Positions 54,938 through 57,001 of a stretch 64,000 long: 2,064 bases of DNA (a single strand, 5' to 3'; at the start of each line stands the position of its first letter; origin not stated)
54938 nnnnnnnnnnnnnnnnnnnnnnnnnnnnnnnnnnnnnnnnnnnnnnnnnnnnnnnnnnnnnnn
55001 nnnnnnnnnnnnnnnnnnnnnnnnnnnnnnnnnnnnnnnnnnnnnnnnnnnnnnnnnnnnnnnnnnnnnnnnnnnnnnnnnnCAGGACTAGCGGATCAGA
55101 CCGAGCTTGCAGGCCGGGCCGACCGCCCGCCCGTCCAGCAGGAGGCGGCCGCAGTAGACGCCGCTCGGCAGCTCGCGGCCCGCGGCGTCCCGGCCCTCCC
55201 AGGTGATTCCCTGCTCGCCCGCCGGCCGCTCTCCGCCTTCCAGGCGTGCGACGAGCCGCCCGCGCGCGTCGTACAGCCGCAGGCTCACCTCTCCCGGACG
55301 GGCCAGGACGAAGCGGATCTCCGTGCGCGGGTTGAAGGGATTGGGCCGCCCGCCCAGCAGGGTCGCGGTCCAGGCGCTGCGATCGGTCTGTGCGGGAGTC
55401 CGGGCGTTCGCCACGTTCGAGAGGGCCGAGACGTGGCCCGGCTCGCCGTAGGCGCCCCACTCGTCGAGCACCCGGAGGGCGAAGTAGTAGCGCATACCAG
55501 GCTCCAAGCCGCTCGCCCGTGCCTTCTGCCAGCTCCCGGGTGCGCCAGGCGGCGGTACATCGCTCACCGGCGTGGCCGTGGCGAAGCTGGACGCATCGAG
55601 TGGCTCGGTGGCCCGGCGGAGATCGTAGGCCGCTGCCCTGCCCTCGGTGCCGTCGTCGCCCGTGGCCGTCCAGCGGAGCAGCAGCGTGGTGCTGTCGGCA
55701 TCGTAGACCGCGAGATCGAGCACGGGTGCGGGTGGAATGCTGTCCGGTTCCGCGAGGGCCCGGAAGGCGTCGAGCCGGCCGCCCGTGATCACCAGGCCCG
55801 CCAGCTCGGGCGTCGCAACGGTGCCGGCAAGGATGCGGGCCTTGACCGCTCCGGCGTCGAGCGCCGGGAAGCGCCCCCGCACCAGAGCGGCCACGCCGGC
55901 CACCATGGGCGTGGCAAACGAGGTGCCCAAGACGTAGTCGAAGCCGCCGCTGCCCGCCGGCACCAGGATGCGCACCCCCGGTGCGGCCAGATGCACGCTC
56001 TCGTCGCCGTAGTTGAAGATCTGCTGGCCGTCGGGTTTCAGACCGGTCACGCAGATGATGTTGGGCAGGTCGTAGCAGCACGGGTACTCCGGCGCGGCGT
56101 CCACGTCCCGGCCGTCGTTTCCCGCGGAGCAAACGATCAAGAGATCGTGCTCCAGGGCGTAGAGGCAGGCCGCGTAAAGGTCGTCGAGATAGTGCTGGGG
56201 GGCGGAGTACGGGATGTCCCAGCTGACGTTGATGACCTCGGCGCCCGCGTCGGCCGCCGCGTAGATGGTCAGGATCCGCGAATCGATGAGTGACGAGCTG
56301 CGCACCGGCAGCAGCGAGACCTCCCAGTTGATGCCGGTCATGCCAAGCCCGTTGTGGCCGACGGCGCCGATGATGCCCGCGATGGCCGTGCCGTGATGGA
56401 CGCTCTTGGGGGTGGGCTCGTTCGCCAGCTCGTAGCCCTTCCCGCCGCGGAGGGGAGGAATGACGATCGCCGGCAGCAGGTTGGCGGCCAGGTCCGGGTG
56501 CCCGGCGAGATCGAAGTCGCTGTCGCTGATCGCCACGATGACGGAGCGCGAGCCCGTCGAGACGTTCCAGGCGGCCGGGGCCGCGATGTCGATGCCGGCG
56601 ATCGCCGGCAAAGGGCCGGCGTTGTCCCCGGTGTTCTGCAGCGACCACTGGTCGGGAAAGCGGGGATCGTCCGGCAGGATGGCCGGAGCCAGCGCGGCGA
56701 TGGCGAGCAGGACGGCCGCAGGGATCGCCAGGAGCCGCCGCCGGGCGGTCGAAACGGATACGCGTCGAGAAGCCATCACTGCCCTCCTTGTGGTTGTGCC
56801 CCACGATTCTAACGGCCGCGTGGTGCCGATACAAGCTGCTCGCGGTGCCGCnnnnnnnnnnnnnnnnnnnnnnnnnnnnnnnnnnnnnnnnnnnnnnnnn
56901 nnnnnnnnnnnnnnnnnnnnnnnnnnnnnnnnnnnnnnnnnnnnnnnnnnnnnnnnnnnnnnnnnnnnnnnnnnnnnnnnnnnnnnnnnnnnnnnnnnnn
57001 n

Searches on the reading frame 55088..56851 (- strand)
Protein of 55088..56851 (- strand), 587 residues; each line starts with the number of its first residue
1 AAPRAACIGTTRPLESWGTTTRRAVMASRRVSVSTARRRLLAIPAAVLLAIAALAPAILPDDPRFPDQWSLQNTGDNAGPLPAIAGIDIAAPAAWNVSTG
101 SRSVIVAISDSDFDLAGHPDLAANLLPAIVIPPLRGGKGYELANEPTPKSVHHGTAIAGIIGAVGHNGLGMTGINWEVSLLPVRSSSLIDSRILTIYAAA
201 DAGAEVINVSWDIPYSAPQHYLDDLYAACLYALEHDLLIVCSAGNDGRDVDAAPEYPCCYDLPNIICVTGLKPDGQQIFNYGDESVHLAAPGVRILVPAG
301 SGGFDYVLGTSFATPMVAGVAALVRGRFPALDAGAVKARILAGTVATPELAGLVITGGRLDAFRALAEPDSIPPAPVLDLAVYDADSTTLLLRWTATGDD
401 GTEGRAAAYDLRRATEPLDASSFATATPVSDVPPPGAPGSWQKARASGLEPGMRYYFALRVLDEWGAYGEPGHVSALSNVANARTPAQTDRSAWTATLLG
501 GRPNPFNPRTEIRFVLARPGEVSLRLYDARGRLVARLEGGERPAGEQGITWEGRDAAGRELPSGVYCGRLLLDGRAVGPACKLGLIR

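Call 10: search_protein_families(library=pfam, proteins=[window:55088-56851:-], max_evalue=0.0001)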
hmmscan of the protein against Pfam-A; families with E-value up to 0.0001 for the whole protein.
window:55088-56851:- (587 aa): 2 families
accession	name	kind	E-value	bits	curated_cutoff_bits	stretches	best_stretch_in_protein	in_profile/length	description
PF00082.27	Peptidase_S8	-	4.4e-32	112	21.8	1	102-341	2-270/288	Subtilase family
PF13860.13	FlgD_ig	-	1.1e-09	38.5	27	1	516-566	18-69/79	FlgD Ig-like domain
